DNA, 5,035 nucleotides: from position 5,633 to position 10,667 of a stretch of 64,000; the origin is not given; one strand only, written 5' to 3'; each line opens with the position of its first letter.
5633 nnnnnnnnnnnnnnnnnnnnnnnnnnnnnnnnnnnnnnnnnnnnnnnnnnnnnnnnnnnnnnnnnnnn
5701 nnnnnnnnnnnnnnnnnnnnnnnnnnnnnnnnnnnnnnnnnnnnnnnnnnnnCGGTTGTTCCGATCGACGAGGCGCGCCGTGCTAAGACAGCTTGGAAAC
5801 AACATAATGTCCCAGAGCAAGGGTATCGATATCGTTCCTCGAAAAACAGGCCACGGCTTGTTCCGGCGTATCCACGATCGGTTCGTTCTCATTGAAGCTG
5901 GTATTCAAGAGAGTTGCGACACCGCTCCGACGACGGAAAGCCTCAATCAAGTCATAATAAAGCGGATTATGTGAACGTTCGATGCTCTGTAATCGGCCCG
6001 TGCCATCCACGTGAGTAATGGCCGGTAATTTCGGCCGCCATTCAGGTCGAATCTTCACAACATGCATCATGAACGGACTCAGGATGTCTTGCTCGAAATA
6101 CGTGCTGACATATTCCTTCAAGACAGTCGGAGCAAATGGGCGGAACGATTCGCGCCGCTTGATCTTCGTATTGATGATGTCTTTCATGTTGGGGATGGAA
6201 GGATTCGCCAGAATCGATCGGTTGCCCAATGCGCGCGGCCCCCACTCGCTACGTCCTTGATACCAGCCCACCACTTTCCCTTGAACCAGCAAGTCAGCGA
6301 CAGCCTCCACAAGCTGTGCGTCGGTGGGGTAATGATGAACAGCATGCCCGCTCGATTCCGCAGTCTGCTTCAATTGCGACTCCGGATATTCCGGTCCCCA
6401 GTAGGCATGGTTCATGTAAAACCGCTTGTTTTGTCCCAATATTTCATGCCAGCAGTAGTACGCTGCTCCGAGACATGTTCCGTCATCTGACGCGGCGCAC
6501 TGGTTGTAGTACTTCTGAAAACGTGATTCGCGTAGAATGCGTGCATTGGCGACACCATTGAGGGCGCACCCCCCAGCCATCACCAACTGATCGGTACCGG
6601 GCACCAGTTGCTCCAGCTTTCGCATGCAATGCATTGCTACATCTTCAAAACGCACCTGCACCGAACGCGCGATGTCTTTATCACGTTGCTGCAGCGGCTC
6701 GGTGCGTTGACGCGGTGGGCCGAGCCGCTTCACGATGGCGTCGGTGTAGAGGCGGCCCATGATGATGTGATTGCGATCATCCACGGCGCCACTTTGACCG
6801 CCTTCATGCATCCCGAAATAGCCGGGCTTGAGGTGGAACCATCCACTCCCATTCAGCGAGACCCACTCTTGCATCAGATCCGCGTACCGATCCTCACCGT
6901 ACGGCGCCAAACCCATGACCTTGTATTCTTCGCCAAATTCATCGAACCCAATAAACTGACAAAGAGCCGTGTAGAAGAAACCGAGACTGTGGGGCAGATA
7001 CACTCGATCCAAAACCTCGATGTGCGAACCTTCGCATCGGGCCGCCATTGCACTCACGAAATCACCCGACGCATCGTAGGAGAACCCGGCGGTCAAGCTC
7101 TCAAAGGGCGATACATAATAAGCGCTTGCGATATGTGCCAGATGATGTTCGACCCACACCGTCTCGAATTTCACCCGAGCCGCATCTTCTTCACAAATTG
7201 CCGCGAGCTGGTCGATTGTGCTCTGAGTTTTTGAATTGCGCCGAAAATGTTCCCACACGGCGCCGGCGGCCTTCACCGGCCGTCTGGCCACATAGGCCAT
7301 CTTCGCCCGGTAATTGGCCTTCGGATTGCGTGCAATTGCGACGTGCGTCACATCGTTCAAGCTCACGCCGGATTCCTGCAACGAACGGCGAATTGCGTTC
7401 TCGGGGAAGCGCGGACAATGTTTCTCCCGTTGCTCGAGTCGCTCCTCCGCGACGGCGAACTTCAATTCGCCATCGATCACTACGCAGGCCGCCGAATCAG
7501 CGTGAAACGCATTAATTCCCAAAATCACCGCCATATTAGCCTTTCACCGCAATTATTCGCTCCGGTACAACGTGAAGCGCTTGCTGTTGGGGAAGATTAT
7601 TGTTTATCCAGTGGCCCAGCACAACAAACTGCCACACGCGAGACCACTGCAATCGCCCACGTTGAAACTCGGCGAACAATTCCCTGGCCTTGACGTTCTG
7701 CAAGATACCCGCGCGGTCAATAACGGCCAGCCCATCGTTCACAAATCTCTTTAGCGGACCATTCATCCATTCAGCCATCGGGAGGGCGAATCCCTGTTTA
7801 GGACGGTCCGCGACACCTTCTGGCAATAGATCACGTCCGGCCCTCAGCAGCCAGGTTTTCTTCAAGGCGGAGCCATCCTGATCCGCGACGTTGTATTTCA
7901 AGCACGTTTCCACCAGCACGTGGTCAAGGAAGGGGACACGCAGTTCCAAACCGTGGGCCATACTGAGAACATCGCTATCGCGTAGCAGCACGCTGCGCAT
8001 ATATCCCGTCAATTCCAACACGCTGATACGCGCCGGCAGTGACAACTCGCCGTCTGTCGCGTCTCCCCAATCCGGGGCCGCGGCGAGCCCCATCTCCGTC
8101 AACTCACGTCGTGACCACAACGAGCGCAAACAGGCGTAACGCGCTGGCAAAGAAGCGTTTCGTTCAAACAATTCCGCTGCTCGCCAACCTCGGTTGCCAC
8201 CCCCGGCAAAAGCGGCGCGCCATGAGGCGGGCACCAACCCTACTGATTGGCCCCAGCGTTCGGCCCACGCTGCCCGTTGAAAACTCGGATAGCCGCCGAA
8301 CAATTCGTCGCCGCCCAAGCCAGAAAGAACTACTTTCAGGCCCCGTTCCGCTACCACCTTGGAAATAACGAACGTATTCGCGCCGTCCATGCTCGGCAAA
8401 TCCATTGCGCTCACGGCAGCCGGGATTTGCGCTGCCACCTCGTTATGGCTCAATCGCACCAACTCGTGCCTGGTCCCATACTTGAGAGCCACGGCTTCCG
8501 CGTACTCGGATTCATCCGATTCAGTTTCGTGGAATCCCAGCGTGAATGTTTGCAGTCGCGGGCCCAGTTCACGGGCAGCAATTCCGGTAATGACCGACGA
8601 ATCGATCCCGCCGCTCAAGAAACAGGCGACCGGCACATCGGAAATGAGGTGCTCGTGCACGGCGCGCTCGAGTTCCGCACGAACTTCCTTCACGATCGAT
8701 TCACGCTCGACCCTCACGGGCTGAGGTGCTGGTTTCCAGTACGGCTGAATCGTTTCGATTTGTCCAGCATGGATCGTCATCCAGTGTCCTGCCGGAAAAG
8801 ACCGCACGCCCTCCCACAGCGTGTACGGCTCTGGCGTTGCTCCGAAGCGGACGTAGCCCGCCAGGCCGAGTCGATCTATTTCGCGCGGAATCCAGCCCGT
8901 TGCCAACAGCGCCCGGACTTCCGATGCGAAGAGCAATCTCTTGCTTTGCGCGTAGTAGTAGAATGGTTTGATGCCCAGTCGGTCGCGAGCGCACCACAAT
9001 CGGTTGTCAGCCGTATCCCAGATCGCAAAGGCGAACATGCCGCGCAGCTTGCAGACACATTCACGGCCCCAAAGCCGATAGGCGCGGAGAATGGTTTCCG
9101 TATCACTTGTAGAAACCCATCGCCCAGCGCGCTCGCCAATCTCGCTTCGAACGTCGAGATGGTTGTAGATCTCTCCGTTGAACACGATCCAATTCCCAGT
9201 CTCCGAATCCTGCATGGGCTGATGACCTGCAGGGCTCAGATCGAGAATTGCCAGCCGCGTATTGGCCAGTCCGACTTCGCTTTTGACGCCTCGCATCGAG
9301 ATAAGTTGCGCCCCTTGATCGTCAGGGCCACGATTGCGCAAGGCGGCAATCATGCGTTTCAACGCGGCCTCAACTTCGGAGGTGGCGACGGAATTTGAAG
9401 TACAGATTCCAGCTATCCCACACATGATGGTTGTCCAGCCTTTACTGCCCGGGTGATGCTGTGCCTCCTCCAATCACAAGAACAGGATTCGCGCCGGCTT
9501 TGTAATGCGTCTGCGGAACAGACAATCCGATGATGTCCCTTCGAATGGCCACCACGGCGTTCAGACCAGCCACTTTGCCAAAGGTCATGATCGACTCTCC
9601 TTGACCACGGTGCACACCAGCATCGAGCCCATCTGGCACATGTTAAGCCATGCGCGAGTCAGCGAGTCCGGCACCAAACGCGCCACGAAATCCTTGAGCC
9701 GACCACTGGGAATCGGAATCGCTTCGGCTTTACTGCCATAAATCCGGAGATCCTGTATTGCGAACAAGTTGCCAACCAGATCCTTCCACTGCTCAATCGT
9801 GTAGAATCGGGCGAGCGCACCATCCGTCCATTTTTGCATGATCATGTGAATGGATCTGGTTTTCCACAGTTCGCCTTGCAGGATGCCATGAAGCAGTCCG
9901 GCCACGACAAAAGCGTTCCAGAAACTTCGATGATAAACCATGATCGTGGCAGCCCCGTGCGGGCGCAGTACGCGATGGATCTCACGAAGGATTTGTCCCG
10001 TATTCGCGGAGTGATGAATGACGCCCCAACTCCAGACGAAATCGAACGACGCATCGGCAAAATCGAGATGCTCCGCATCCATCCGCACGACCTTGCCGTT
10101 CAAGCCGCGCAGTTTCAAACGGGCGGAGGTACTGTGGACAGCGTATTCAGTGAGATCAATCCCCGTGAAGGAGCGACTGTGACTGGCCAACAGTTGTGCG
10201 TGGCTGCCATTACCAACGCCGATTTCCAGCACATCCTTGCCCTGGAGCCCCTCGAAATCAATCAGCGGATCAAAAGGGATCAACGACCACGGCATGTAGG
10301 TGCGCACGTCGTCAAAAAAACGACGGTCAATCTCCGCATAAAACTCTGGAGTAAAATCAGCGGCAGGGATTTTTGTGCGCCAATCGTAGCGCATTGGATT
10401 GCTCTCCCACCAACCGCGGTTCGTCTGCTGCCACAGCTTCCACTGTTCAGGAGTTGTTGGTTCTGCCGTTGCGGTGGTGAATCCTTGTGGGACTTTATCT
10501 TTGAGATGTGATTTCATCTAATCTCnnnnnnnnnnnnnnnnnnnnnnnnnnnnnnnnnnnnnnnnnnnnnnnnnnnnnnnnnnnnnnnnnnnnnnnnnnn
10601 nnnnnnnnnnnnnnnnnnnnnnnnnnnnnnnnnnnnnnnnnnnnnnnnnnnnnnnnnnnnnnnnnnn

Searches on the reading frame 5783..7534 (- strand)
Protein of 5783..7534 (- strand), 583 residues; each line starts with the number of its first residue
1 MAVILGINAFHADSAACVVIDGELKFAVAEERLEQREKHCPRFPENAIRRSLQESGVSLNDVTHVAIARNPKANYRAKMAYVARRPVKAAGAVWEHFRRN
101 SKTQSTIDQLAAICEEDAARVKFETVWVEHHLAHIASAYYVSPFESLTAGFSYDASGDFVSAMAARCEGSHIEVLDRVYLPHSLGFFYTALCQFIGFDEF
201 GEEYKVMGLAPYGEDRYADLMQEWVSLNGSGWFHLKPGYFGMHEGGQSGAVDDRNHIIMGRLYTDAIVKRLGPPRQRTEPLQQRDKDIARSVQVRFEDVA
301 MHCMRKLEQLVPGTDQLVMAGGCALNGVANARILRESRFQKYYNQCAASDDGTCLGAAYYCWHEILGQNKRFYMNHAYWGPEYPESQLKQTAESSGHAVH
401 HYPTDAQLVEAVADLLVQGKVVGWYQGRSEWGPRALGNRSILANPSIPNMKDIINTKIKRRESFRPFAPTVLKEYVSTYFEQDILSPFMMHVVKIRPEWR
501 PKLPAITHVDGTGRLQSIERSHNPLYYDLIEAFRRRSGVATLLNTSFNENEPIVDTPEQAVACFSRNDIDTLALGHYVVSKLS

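Call 75: search_protein_families(library=pfam, proteins=[window:5783-7534:-], max_evalue=0.00001)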
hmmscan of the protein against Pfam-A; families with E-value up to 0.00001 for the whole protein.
window:5783-7534:- (583 aa): 2 families
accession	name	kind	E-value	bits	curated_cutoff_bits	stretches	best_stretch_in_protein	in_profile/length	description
PF16861.10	Carbam_trans_C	-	2.7e-69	232.5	27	1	413-581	1-170/170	Carbamoyltransferase C-terminus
PF02543.21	Carbam_trans_N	-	1.4e-41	143.5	24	1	4-358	2-345/346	Carbamoyltransferase N-terminus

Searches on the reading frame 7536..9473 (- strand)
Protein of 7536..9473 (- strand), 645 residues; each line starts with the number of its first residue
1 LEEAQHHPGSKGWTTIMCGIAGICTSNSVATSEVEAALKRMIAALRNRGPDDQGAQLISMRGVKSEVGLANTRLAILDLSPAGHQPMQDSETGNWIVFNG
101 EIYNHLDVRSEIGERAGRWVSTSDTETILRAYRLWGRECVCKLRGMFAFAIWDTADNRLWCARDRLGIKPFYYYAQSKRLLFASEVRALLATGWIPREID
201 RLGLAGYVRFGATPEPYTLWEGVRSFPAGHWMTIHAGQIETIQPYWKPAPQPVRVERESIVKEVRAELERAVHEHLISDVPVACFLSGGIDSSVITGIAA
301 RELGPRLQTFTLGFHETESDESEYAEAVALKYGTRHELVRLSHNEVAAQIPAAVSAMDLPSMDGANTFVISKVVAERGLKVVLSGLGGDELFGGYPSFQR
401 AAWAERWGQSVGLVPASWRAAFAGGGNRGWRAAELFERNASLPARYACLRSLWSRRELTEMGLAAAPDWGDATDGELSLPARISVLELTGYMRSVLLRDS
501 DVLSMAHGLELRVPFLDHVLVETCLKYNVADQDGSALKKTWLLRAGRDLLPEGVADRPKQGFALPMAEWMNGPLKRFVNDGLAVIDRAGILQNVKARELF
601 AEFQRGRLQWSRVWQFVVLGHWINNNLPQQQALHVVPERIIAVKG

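Call 74: search_protein_families(library=pfam, proteins=[window:7536-9473:-], max_evalue=0.00001)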
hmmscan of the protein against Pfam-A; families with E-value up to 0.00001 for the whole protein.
window:7536-9473:- (645 aa): 3 families
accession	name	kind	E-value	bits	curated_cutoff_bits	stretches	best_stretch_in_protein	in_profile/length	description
PF00733.27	Asn_synthase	-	2.7e-79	267.8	21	1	263-622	1-352/354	Asparagine synthase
PF13537.11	GATase_7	-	1.2e-42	145.2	25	1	72-191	2-123/123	Glutamine amidotransferase domain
PF13522.11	GATase_6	-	1.3e-38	132.3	27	1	64-185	9-130/130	Glutamine amidotransferase domain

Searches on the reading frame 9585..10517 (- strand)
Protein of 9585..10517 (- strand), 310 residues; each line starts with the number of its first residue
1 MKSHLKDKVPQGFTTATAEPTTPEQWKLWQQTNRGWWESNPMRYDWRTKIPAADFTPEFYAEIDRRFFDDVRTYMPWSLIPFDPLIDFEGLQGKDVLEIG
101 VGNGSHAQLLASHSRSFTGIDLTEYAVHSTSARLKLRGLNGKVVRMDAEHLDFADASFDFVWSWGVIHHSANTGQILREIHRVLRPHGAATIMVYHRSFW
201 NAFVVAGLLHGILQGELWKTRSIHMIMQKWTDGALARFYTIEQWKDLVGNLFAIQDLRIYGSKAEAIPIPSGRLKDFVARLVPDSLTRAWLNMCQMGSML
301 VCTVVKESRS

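Call 75: search_protein_families(library=pfam, proteins=[window:9585-10517:-], max_evalue=0.00001)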
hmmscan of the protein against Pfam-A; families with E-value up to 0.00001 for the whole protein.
window:9585-10517:- (310 aa): 7 families
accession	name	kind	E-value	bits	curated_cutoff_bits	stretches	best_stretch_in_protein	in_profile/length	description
PF08241.18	Methyltransf_11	-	9.2e-23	81.1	21.2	1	97-190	1-93/95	Methyltransferase domain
PF13649.12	Methyltransf_25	-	4.3e-21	75.8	27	1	96-188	1-97/97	Methyltransferase domain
PF13847.12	Methyltransf_31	-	4.1e-15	56.2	27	1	93-192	4-109/145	Methyltransferase domain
PF08242.18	Methyltransf_12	-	2.8e-14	54.1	30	1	97-188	1-96/98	Methyltransferase domain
PF13489.12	Methyltransf_23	-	8.1e-12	45.6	27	1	91-244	21-150/164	Methyltransferase domain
PF08003.17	Methyltransf_9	-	1e-07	31.7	23.8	1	90-189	113-214/315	Protein of unknown function (DUF1698)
PF01209.24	Ubie_methyltran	-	3.2e-06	27.1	20.1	1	91-195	46-154/233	ubiE/COQ5 methyltransferase family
